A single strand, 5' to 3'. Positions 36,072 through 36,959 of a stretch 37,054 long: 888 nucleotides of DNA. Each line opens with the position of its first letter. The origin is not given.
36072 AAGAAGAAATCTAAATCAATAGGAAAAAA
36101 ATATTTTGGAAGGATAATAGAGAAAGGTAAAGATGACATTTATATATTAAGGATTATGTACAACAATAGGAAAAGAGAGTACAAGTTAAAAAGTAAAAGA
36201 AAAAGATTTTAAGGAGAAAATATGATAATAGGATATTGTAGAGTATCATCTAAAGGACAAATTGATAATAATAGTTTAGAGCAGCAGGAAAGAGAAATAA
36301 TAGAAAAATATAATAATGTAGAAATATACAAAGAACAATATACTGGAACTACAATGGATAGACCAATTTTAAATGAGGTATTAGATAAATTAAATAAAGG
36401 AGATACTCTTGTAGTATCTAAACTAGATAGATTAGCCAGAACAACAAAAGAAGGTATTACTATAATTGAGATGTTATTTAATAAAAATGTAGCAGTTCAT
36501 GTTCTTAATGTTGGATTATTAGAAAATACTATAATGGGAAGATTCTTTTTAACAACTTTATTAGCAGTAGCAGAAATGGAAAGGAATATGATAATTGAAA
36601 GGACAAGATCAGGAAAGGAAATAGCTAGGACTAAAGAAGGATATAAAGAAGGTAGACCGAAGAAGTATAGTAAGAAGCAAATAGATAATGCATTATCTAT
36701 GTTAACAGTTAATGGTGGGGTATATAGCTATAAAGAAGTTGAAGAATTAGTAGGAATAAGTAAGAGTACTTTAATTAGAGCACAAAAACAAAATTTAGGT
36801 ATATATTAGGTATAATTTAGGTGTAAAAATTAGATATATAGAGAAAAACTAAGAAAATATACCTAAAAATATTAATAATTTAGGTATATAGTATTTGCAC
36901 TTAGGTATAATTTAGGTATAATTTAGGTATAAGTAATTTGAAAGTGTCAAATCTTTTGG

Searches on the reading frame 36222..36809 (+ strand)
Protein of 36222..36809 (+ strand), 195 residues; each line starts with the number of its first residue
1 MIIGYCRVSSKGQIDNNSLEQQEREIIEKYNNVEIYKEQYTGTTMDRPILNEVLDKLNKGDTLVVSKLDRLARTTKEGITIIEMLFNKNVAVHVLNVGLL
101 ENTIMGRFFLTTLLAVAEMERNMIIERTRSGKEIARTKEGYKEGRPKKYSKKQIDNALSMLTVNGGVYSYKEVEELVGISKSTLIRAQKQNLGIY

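Call 5: search_protein_families(library=pfam, proteins=[window:36222-36809:+], max_evalue=0.1)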
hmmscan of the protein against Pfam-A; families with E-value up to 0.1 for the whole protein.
window:36222-36809:+ (195 aa): 3 families
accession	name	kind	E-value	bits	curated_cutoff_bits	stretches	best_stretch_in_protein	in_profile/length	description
PF00239.26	Resolvase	-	1.2e-34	119.9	23.3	1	2-139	1-143/145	Resolvase, N terminal domain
PF02796.21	HTH_7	-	3.5e-05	24.3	23.8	1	144-185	1-39/45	Helix-turn-helix domain of resolvase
PF18010.7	HTH_49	-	0.0035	17.8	27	1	169-185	10-26/29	Cry35Ab1 HTH C-terminal domain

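Call 6: search_protein_families(library=phrogs, proteins=[window:36222-36809:+], max_evalue=0.01)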
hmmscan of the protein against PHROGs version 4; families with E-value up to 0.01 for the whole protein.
window:36222-36809:+ (195 aa): 6 families
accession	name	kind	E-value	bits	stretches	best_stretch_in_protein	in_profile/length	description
phrog_125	-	DNA, RNA and nucleotide metabolism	9.5e-56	190.1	1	1-190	21-202/254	DNA invertase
phrog_95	-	integration and excision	9.6e-28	98.1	1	3-142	91-240/651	integrase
phrog_6620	-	integration and excision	3.4e-08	34.3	1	2-96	58-154/201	transposase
phrog_664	-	DNA, RNA and nucleotide metabolism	0.00042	21.2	1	113-186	42-119/210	DNA binding protein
phrog_8014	-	unknown function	0.0087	16.8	0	23-94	51-123/239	-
phrog_2234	-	tail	0.0095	15.6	0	15-67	166-224/757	tail spike protein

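Call 8: search_protein_families(library=ncbifam, proteins=[window:36222-36809:+], max_evalue=0.1)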
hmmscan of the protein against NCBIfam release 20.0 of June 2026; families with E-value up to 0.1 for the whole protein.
window:36222-36809:+ (195 aa): 9 families
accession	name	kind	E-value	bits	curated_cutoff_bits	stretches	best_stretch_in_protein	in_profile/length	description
NF041201.1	recomb_XisF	equivalog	3.9e-22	78.8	375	1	2-146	1-147/465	fdxN element excision recombinase XisF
NF047343.1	SCCmet_CcrB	equivalog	1.9e-17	63.2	900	1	4-151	11-167/542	cassette chromosome recombinase CcrB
NF009949.0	PRK13413.1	equivalog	2.6e-16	59.9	272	1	1-189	1-194/203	master DNA invertase Mpi family serine-type recombinase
NF047344.1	SCCmet_CcrA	equivalog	3.4e-09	36.3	700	1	2-135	4-143/442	cassette chromosome recombinase CcrA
NF049883.1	resolv_YneB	equivalog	5e-09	35.9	175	1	3-142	3-148/211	YneB family resolvase-like protein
NF033518.0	transpos_IS607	equivalog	7.8e-08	32.1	110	1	2-92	56-149/187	IS607 family transposase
TIGR02314.1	ABC_MetN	equivalog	0.0064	15.5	499.7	1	31-89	264-321/343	methionine ABC transporter ATP-binding protein MetN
TIGR02937.1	sigma70-ECF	superfamily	0.024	14.3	42.9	1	2-189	64-155/165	sigma-70 family RNA polymerase sigma factor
NF007227.0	PRK09645.1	subfamily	0.089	12.7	202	0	120-167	73-120/177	sigma-70 family RNA polymerase sigma factor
